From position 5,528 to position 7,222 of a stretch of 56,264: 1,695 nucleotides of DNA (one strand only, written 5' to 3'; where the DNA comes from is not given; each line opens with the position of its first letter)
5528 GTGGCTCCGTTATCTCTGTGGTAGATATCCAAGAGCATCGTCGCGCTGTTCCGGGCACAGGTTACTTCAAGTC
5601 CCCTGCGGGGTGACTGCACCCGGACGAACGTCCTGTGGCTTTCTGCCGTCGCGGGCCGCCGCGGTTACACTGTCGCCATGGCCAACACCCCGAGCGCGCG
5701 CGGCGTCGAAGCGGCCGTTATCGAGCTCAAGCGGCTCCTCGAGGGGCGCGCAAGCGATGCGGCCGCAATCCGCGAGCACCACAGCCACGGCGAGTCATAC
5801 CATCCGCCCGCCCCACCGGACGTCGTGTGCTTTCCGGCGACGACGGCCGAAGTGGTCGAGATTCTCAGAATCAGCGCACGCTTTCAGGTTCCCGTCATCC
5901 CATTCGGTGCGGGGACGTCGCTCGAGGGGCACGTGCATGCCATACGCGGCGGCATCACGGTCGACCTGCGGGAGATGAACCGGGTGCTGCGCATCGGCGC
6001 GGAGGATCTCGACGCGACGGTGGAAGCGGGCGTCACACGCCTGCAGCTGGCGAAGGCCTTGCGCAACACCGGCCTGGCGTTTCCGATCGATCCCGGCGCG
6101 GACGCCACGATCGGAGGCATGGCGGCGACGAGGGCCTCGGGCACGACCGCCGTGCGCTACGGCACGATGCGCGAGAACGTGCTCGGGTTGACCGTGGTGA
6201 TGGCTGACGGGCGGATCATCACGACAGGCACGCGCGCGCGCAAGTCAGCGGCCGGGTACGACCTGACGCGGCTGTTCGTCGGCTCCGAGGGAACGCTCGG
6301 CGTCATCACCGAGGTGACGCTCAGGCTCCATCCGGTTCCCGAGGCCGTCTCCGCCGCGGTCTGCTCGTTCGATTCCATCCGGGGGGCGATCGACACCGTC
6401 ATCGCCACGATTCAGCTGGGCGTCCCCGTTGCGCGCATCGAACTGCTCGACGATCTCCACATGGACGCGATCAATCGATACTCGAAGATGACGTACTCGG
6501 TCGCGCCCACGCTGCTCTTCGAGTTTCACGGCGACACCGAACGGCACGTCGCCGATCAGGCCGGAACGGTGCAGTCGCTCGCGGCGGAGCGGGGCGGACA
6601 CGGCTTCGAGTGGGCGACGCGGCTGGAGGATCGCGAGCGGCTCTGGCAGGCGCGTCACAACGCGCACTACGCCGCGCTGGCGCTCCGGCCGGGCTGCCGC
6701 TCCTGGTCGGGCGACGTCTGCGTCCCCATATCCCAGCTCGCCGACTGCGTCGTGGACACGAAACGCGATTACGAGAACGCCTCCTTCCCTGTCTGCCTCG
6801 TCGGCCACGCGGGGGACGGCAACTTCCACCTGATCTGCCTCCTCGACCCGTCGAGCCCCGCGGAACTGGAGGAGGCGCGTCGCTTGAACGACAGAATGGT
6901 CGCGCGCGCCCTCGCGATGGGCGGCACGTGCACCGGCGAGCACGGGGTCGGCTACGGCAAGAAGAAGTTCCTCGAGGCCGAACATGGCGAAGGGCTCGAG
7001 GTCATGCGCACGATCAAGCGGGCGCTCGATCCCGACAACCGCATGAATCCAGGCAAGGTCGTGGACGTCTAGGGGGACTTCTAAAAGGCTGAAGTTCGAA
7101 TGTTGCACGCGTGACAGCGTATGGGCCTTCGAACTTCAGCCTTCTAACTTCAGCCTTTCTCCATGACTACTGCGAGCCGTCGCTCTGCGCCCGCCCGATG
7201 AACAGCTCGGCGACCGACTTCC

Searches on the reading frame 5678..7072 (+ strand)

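Call 49: search_protein_families(library=pfam, proteins=[window:5678-7072:+], max_evalue=0.001)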
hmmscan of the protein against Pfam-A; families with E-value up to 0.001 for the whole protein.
window:5678-7072:+ (464 aa): 2 families
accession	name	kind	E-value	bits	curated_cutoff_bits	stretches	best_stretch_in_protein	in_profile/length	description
PF02913.24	FAD-oxidase_C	-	6.4e-65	219.7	21.2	1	221-461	2-248/248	FAD linked oxidases, C-terminal domain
PF01565.28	FAD_binding_4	-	3.9e-38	130.7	26.4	1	47-184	1-139/139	FAD binding domain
